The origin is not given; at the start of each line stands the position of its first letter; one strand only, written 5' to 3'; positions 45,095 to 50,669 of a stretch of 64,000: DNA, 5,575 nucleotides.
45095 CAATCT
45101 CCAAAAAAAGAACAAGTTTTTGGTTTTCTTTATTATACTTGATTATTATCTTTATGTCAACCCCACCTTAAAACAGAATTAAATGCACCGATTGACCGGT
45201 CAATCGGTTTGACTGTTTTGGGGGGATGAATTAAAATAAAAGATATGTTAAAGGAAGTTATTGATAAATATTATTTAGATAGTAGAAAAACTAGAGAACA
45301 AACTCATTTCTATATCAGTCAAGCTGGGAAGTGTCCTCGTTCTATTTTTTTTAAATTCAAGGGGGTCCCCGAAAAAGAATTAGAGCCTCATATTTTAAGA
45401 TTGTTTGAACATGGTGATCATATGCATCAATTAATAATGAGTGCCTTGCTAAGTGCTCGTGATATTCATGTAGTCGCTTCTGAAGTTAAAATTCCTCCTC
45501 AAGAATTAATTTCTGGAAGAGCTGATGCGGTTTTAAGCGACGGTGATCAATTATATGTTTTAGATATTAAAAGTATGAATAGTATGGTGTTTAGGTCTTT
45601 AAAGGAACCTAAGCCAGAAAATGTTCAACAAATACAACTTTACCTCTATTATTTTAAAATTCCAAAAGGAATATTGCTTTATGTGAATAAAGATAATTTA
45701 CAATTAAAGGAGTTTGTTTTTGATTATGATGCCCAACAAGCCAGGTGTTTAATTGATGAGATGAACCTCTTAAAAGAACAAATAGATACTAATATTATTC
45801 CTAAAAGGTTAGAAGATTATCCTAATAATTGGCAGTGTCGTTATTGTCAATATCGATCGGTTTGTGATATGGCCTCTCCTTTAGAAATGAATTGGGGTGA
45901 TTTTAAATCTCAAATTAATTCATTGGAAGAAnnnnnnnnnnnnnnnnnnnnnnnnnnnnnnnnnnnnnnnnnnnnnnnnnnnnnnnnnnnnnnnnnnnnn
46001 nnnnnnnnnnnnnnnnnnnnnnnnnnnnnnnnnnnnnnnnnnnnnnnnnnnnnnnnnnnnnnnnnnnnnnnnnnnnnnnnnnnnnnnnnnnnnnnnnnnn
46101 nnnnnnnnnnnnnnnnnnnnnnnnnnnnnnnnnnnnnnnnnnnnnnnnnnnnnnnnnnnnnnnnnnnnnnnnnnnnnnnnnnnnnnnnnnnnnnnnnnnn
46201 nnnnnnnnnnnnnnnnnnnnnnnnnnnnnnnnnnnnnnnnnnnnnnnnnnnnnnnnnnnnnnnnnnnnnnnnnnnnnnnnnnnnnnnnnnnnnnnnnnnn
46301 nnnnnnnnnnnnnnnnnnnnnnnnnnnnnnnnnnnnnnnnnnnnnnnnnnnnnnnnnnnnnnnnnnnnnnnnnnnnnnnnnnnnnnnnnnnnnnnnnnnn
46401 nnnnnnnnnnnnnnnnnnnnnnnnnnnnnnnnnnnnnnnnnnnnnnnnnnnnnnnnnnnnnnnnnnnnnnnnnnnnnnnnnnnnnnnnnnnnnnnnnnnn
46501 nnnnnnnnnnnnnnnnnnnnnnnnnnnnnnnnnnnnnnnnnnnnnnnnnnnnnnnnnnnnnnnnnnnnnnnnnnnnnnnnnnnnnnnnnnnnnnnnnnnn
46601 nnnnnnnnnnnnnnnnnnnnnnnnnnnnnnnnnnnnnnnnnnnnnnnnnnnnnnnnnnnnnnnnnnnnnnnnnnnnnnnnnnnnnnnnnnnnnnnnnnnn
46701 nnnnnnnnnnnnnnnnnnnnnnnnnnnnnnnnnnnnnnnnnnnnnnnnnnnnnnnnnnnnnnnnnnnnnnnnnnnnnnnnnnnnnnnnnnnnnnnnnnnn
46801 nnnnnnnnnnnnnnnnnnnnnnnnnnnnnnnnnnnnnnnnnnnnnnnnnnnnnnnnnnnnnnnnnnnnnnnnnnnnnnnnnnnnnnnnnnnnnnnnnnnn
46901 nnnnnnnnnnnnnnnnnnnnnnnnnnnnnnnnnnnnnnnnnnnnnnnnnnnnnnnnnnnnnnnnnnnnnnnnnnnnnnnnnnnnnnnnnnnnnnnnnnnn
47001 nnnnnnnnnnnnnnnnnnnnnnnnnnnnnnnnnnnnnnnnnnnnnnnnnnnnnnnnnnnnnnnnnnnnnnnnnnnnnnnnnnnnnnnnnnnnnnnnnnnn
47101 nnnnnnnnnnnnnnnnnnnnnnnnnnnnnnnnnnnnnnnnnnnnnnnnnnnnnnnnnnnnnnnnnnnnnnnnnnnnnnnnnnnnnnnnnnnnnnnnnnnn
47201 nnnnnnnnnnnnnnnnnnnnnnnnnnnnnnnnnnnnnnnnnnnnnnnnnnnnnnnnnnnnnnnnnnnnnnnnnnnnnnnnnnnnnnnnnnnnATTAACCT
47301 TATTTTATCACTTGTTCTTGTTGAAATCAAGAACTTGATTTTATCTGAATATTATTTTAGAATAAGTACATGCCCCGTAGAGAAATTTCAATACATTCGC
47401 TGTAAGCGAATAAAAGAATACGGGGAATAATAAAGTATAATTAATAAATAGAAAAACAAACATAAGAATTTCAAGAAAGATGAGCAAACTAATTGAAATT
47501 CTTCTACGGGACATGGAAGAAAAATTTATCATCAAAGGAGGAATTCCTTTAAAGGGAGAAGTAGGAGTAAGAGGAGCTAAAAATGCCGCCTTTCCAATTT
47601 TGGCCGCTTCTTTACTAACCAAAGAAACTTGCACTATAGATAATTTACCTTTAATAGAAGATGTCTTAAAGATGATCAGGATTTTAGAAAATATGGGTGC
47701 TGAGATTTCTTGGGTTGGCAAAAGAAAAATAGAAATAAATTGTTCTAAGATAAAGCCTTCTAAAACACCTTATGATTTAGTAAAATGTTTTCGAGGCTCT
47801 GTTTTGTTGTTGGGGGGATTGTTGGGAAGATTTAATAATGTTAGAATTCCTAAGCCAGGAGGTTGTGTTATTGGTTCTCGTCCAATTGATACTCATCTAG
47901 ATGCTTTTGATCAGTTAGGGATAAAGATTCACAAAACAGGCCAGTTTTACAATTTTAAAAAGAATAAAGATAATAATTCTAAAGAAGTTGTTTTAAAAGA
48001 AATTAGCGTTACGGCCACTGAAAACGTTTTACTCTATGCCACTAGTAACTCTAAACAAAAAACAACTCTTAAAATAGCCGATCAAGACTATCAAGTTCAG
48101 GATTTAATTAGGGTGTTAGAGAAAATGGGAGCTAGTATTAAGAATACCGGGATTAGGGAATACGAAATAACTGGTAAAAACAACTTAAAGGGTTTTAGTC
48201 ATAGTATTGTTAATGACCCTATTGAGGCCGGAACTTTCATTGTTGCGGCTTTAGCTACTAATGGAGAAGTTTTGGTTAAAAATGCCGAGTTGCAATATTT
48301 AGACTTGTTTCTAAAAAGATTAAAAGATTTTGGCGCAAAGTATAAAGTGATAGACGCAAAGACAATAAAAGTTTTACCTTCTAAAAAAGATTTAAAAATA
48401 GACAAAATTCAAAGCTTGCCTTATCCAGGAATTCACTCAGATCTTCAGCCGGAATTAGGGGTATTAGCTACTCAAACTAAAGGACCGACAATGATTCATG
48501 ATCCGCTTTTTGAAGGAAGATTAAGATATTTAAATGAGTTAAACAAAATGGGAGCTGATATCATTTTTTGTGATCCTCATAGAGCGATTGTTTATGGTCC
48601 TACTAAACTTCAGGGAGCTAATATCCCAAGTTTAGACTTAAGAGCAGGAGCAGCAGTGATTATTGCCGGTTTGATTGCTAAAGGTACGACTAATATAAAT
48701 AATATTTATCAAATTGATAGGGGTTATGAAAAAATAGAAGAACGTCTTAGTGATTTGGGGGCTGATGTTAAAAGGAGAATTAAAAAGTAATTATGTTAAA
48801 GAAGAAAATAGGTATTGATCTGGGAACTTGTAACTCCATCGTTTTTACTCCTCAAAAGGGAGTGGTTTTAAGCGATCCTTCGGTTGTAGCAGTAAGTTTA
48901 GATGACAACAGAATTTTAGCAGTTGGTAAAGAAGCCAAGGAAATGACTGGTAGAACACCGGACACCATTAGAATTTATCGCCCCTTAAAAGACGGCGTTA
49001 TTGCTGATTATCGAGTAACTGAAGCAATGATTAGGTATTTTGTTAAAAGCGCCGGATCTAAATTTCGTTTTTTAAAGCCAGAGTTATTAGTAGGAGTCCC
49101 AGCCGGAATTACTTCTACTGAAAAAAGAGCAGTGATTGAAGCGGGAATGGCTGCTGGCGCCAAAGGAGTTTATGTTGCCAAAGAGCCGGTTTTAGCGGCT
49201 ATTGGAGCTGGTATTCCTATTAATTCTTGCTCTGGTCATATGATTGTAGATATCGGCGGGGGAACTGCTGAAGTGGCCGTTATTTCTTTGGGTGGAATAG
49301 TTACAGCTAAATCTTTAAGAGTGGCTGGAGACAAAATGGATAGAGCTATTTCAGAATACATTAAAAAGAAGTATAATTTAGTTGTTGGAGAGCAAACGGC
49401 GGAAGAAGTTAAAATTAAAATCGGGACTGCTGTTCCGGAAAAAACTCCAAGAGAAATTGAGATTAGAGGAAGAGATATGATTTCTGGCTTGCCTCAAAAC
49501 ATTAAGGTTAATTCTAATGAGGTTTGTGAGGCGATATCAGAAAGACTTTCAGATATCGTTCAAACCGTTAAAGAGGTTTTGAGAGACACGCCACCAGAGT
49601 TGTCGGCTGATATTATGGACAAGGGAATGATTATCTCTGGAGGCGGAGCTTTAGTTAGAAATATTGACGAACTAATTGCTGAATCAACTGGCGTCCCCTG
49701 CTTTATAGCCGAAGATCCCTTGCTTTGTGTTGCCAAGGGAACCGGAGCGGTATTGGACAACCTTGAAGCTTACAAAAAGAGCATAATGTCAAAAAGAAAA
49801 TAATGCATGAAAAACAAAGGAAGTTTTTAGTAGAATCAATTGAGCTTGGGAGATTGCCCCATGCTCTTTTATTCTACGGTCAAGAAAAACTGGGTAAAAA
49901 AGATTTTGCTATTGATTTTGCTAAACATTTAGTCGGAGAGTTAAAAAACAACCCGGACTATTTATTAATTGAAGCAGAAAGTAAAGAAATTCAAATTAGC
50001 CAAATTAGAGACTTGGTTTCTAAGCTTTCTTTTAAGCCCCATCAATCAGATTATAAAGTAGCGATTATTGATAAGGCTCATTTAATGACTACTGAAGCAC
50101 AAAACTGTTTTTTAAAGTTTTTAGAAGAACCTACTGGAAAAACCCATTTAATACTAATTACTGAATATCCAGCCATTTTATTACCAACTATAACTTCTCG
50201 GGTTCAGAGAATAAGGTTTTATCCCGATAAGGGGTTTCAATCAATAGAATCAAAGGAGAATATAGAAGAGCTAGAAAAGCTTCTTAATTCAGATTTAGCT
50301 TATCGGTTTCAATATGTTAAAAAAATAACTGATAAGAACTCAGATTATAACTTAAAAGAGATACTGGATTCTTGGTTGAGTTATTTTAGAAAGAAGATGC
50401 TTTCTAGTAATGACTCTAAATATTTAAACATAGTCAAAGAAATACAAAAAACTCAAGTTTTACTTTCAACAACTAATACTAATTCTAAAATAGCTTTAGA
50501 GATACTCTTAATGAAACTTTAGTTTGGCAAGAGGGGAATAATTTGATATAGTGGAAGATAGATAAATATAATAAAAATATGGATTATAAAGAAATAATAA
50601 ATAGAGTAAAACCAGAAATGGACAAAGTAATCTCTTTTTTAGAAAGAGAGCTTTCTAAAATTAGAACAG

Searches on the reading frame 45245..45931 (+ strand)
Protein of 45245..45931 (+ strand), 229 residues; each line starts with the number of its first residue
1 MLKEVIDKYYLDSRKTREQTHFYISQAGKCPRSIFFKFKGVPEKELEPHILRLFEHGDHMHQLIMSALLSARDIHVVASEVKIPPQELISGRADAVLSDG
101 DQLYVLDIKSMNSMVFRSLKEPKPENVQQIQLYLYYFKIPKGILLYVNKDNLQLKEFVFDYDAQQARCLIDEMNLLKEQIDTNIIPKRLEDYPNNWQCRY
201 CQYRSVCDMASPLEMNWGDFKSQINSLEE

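Call 67: search_protein_families(library=pfam, proteins=[window:45245-45931:+], max_evalue=0.00001)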
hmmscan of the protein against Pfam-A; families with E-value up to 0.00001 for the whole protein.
window:45245-45931:+ (229 aa): 1 family
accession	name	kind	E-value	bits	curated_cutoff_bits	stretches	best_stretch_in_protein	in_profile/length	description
PF12705.13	PDDEXK_1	-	3.7e-08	34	22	1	74-208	110-247/247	PD-(D/E)XK nuclease superfamily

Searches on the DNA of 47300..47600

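Call 70: search_rna_families(source=window, start=47300, end=47600, threshold=evalue, max_evalue=1)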
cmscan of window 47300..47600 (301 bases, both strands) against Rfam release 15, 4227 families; matches with E-value up to 1: 0.
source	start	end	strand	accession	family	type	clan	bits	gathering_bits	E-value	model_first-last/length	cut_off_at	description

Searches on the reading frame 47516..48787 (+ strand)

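Call 67: search_protein_families(library=pfam, proteins=[window:47516-48787:+], max_evalue=0.00001)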
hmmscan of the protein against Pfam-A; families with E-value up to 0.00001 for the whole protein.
window:47516-48787:+ (424 aa): 1 family
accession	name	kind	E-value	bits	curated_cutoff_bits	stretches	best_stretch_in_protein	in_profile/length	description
PF00275.25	EPSP_synthase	-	3.4e-77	260.4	22.8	1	7-411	2-417/417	EPSP synthase (3-phosphoshikimate 1-carboxyvinyltransferase)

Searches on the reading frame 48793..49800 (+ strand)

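Call 67: search_protein_families(library=pfam, proteins=[window:48793-49800:+], max_evalue=0.00001)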
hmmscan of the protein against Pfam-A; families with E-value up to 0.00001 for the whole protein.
window:48793-49800:+ (336 aa): 4 families
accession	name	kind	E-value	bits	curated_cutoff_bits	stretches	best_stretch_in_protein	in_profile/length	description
PF06723.19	MreB_Mbl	-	1e-135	452.2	27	1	4-328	2-326/327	MreB/Mbl protein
PF14450.12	FtsA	-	5.7e-12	46.5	31.8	1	151-308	2-112/127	Cell division protein FtsA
PF00012.26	HSP70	-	6.1e-11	41.7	20.6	1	98-317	136-368/599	Hsp70 protein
PF00022.25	Actin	-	1.3e-10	40.9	27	1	29-203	31-200/410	Actin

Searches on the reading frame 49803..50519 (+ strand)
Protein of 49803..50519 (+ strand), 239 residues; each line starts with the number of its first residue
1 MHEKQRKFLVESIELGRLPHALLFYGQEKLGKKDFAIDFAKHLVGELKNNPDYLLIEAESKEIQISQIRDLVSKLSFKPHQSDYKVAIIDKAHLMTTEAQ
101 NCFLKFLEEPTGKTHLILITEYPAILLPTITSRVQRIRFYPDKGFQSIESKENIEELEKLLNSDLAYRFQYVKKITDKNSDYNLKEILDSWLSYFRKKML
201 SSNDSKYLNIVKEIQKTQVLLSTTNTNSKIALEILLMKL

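Call 67: search_protein_families(library=pfam, proteins=[window:49803-50519:+], max_evalue=0.00001)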
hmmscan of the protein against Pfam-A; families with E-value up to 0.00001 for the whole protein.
window:49803-50519:+ (239 aa): 1 family
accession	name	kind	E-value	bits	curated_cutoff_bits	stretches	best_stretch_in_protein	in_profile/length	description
PF13177.12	DNA_pol3_delta2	-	6.5e-37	127.4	27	1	2-141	2-159/161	DNA polymerase III, delta subunit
